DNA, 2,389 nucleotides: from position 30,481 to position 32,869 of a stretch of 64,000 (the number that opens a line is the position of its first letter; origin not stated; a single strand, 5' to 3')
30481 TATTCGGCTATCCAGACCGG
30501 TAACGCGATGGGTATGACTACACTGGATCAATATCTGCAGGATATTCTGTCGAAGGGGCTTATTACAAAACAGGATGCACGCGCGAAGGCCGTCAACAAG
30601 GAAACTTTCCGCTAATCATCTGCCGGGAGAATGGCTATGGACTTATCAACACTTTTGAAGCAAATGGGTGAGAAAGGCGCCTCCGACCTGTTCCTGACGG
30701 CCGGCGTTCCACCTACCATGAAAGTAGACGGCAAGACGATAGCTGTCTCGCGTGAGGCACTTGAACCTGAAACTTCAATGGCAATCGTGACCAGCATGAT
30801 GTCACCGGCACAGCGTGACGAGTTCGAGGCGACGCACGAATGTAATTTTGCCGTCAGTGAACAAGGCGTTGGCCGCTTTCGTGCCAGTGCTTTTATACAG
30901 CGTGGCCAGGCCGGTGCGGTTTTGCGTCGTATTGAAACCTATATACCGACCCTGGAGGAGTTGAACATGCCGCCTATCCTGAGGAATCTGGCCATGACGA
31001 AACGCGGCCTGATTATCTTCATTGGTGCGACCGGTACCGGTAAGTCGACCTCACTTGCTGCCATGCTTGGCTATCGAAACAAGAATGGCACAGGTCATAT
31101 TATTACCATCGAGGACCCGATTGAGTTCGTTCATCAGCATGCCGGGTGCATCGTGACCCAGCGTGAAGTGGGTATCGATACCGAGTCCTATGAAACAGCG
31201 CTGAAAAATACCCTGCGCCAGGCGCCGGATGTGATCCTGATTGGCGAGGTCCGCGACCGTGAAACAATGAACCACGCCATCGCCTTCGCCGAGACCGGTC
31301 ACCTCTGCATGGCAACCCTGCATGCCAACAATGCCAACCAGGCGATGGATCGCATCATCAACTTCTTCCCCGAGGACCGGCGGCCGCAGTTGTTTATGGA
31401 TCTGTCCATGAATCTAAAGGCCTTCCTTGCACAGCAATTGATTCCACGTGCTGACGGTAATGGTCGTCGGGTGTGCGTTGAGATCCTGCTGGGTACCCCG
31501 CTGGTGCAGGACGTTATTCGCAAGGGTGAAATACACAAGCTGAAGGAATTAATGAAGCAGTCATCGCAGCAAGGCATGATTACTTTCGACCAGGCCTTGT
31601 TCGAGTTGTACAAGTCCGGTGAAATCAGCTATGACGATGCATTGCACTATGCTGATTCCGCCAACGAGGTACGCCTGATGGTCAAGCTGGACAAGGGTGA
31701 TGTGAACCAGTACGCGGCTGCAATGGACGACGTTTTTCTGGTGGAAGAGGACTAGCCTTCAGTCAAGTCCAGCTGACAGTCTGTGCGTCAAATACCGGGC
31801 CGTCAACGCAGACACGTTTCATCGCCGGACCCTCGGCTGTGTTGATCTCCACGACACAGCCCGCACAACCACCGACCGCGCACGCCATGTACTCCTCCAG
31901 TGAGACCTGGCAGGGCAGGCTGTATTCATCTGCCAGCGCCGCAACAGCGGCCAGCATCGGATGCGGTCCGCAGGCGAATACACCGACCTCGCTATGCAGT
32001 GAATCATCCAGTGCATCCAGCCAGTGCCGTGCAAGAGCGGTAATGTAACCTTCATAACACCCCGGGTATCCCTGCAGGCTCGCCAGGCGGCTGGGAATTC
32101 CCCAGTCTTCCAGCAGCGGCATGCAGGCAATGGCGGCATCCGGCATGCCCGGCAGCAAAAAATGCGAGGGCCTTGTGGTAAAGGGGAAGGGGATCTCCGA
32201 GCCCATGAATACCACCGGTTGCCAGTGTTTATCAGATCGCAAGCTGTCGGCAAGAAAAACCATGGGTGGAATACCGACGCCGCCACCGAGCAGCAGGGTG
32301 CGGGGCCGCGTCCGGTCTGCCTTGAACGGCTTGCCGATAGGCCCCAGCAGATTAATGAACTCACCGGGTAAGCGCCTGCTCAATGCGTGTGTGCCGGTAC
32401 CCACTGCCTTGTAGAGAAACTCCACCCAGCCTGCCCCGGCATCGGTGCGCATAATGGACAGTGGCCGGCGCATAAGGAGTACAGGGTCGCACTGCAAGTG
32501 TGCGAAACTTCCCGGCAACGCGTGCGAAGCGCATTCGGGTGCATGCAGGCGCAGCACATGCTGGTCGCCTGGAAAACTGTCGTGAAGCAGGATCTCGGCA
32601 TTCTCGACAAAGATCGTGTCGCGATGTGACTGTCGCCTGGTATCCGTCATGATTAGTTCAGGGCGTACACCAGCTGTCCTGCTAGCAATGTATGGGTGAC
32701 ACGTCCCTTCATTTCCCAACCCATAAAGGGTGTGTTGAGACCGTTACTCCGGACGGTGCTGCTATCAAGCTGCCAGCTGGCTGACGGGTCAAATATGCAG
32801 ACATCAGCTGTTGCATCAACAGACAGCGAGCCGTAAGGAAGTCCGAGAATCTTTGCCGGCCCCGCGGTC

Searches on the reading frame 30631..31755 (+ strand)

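Call 49: search_protein_families(library=pfam, proteins=[window:30631-31755:+], max_evalue=0.00001)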
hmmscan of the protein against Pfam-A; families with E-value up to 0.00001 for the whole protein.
window:30631-31755:+ (374 aa): 1 family
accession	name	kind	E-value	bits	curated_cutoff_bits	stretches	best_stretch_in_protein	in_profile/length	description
PF00437.27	T2SSE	-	6.6e-41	140.6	24.9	1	110-280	123-287/370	Type II/IV secretion system protein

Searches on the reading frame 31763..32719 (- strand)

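Call 49: search_protein_families(library=pfam, proteins=[window:31763-32719:-], max_evalue=0.00001)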
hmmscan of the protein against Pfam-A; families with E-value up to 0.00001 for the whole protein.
window:31763-32719:- (318 aa): 1 family
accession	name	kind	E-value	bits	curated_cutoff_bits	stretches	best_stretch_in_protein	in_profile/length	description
PF10418.14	DHODB_Fe-S_bind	-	3.2e-15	56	23.9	1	275-315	1-40/41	Iron-sulfur cluster binding domain of dihydroorotate dehydrogenase B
